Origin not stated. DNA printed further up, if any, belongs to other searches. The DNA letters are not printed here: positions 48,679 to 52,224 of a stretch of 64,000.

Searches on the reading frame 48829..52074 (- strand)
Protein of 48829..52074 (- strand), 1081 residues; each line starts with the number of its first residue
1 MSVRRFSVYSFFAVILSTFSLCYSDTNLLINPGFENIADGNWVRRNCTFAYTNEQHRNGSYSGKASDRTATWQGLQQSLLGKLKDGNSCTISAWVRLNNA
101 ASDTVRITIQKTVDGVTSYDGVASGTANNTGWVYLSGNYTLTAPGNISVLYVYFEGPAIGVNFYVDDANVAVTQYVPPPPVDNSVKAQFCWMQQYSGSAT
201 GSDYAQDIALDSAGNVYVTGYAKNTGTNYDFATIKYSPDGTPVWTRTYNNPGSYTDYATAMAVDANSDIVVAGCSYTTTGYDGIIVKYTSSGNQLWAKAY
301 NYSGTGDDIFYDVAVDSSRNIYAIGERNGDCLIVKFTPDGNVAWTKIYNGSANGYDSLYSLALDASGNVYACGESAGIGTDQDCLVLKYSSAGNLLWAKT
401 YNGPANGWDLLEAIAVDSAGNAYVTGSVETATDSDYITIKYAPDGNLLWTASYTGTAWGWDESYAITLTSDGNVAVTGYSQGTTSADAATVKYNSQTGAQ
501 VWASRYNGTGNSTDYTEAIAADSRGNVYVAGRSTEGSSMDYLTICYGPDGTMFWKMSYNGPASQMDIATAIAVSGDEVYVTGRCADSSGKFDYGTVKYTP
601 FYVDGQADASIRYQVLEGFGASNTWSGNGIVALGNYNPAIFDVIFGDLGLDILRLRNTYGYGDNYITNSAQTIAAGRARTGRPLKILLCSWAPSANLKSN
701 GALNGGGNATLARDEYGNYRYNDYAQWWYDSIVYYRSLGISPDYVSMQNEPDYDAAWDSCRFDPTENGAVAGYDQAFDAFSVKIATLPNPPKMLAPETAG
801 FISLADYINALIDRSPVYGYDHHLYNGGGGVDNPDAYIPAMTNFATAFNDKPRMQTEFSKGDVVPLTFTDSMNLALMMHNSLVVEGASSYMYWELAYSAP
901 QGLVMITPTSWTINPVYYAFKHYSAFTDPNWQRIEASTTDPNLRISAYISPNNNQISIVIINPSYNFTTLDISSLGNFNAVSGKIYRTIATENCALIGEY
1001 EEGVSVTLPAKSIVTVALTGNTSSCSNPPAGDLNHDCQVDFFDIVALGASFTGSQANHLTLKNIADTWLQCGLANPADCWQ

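Call 53: search_protein_families(library=pfam, proteins=[window:48829-52074:-], max_evalue=0.00001)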
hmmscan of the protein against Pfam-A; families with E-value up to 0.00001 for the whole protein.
window:48829-52074:- (1081 aa): 3 families
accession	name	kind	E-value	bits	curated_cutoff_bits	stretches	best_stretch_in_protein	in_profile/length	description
PF02018.23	CBM_4_9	-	2.7e-23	83.3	25.9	1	27-157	2-133/136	Carbohydrate binding domain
PF06739.17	SBBP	-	8e-18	64.5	20.5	1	191-224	2-34/38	Beta-propeller repeat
PF17164.10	DUF5122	-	5.6e-06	27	27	0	214-242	4-32/36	Domain of unknown function (DUF5122) beta-propeller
